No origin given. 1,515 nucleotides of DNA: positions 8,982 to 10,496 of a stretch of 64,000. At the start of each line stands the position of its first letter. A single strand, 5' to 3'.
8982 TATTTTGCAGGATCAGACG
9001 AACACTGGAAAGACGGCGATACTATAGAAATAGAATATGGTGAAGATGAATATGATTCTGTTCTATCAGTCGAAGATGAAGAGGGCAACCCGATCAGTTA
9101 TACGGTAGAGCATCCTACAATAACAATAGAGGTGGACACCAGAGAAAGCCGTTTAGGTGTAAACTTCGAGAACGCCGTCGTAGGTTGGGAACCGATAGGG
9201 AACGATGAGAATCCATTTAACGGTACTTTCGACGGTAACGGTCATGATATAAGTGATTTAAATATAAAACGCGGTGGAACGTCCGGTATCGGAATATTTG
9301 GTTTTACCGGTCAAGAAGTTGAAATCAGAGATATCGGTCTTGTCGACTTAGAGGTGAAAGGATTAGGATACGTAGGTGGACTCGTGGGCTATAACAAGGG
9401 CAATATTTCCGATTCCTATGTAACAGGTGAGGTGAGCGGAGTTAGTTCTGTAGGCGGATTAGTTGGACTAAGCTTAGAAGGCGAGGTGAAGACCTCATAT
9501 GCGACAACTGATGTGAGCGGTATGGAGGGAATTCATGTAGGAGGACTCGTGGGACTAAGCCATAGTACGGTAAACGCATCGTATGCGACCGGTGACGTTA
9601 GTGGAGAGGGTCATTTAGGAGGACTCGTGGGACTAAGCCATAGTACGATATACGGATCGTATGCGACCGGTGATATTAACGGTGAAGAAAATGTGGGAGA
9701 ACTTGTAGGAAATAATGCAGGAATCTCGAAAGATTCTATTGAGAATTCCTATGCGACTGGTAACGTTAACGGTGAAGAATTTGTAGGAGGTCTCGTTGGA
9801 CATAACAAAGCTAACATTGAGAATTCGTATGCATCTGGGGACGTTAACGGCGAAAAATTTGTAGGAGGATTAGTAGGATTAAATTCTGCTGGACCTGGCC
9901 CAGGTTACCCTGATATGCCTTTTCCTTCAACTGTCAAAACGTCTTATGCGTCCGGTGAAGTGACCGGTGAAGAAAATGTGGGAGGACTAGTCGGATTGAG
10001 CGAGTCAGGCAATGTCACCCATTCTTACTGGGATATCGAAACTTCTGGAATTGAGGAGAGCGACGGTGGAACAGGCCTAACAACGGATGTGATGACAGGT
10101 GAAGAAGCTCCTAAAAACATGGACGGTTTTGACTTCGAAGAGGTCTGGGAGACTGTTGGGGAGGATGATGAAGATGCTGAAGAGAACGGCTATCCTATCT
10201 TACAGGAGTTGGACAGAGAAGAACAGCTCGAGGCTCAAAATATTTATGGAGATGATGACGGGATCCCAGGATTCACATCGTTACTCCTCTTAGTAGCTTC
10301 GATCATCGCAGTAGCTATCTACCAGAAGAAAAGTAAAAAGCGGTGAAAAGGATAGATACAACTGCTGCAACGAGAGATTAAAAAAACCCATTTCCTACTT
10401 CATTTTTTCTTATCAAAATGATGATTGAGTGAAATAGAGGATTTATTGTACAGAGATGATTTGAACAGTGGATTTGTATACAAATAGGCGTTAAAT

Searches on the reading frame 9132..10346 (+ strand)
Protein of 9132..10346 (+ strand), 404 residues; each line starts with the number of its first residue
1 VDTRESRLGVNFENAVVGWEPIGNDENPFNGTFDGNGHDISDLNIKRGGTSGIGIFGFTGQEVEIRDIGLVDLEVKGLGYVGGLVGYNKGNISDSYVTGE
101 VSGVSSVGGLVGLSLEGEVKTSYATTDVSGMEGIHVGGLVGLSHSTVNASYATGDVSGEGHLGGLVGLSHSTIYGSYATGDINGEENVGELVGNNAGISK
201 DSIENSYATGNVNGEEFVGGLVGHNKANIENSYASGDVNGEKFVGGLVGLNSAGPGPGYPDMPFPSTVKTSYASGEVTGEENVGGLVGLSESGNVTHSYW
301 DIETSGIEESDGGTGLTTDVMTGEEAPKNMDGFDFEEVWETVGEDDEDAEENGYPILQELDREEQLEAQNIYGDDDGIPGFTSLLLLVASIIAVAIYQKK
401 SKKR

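Call 38: find_encoding_contigs(protein=window:9132-10346:+, flank=10000, max_places=10)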
Protein window:9132-10346:+ (404 aa): 1 contig read that carries it; 1 place shown.
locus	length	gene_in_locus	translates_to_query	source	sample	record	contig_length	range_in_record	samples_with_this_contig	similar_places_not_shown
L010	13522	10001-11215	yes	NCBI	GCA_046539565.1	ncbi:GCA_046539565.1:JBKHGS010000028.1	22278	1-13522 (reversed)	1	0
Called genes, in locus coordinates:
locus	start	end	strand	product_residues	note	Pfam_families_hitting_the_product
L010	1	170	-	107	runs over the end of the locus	PF14445:Prok-RING_2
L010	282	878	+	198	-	PF01728:FtsJ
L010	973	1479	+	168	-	PF00416:Ribosomal_S13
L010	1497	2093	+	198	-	PF22421:SYY_C-terminal (weak), PF01479:S4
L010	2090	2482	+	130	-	PF00411:Ribosomal_S11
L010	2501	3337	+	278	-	PF01193:RNA_pol_L, PF01000:RNA_pol_A_bac, PF12838:Fer4_7 (weak), PF00037:Fer4 (weak), PF13237:Fer4_10 (weak), PF13187:Fer4_9 (weak)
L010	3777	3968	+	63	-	-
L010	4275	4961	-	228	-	PF13412:HTH_24 (faint), PF01978:TrmB (faint)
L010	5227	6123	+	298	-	PF00246:Peptidase_M14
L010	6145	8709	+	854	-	PF18998:Flg_new_2, PF07581:Glug (faint), PF18998:Flg_new_2, PF13620:CarboxypepD_reg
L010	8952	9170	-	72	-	-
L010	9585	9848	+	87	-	-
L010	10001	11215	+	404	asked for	PF07581:Glug (weak)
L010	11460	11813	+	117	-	PF07690:MFS_1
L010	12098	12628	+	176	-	PF07690:MFS_1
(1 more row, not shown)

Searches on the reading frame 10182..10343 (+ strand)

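Call 59: search_protein_families(library=ncbifam, proteins=[window:10182-10343:+], max_evalue=10)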
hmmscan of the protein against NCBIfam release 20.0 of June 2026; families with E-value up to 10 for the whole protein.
seq(54 aa): 3 families
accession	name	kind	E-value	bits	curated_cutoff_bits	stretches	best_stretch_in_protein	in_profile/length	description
NF033507.3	Loki-CTERM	subfamily_domain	0.001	19.3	19.9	1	28-53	1-26/27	Loki-CTERM sorting domain-containing protein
NF045529.2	Heimdall-CTERM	domain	0.0014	18.9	24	1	27-50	1-24/26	Heimdall-CTERM domain-containing surface protein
NF041738.1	GG_III-CTERM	domain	0.035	14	22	1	33-52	9-28/28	GGIII-like transmembrane region-containing protein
